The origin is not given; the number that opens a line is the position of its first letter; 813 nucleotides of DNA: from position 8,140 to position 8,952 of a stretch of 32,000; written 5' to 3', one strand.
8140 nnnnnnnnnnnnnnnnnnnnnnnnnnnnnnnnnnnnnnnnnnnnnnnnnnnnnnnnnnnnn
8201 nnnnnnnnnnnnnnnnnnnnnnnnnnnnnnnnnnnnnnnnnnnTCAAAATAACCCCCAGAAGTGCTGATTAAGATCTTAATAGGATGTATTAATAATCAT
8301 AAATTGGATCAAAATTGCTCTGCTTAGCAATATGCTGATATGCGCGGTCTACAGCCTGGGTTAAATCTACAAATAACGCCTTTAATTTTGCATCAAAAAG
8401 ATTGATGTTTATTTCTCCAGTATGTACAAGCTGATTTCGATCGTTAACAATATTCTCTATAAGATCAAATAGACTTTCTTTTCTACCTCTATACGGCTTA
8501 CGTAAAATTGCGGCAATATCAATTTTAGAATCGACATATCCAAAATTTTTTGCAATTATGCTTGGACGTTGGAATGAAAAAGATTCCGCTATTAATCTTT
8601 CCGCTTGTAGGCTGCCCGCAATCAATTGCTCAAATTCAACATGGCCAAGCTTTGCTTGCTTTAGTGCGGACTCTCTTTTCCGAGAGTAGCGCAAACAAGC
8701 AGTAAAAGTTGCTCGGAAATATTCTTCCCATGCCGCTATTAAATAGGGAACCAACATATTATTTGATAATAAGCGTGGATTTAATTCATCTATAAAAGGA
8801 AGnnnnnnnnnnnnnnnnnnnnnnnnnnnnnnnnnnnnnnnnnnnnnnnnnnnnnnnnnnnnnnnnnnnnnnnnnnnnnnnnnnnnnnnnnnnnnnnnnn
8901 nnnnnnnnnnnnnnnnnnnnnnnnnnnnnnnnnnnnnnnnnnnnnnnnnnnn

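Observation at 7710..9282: HEPN-motif protein with novel N-terminal domain plus uncharacterised partner: candidate new abortive-infection/toxin module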

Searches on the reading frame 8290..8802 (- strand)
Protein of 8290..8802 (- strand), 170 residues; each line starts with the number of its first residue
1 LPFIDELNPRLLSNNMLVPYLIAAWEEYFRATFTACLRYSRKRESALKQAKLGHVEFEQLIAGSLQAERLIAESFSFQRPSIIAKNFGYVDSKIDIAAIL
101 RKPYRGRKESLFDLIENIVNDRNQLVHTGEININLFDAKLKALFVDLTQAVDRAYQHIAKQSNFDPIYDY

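Call 106: search_solved_structures(query=A6, max_evalue=10, show_alignments=3)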
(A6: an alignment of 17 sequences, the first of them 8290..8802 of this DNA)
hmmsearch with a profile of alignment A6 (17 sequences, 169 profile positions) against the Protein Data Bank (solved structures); distinct sequences matched with E-value up to 10: 12.
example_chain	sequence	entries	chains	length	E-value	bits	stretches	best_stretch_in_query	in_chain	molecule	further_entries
7ase_n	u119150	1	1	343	0.16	15.2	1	28-115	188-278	Translation initiation factor, putative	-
6m6w_B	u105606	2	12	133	0.18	15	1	108-153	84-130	Toxin-antitoxin system toxin HepN family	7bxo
6z1p_BG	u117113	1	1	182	0.21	14.8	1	80-117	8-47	mS76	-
6m6u_B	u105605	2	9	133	0.32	14.2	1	108-153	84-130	Toxin-antitoxin system toxin HepN family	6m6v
5yep_B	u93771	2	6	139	0.37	14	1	108-154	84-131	Toxin-antitoxin system toxin HepN family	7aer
8ufq_A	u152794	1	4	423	0.66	13.2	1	42-81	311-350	Nitric oxide synthase 1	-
5vv0_A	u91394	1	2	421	0.66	13.2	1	42-81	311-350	Nitric oxide synthase, brain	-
4d1n_A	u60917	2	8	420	0.66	13.2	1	42-81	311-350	NITRIC OXIDE SYNTHASE, BRAIN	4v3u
4uh5_A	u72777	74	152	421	0.66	13.2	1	42-81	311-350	NEURONAL NITRIC OXIDE SYNTHASE | NITRIC OXIDE SYNTHASE, BRAIN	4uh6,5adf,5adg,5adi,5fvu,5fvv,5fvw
4uch_A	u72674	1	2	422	0.67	13.1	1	42-81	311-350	NITRIC OXIDE SYNTHASE, BRAIN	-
7ts1_A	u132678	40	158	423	0.67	13.1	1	42-81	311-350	Nitric oxide synthase, brain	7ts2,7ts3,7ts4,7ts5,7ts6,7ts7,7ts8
5xg2_A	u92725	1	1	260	3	11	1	105-155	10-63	Chromosome partition protein Smc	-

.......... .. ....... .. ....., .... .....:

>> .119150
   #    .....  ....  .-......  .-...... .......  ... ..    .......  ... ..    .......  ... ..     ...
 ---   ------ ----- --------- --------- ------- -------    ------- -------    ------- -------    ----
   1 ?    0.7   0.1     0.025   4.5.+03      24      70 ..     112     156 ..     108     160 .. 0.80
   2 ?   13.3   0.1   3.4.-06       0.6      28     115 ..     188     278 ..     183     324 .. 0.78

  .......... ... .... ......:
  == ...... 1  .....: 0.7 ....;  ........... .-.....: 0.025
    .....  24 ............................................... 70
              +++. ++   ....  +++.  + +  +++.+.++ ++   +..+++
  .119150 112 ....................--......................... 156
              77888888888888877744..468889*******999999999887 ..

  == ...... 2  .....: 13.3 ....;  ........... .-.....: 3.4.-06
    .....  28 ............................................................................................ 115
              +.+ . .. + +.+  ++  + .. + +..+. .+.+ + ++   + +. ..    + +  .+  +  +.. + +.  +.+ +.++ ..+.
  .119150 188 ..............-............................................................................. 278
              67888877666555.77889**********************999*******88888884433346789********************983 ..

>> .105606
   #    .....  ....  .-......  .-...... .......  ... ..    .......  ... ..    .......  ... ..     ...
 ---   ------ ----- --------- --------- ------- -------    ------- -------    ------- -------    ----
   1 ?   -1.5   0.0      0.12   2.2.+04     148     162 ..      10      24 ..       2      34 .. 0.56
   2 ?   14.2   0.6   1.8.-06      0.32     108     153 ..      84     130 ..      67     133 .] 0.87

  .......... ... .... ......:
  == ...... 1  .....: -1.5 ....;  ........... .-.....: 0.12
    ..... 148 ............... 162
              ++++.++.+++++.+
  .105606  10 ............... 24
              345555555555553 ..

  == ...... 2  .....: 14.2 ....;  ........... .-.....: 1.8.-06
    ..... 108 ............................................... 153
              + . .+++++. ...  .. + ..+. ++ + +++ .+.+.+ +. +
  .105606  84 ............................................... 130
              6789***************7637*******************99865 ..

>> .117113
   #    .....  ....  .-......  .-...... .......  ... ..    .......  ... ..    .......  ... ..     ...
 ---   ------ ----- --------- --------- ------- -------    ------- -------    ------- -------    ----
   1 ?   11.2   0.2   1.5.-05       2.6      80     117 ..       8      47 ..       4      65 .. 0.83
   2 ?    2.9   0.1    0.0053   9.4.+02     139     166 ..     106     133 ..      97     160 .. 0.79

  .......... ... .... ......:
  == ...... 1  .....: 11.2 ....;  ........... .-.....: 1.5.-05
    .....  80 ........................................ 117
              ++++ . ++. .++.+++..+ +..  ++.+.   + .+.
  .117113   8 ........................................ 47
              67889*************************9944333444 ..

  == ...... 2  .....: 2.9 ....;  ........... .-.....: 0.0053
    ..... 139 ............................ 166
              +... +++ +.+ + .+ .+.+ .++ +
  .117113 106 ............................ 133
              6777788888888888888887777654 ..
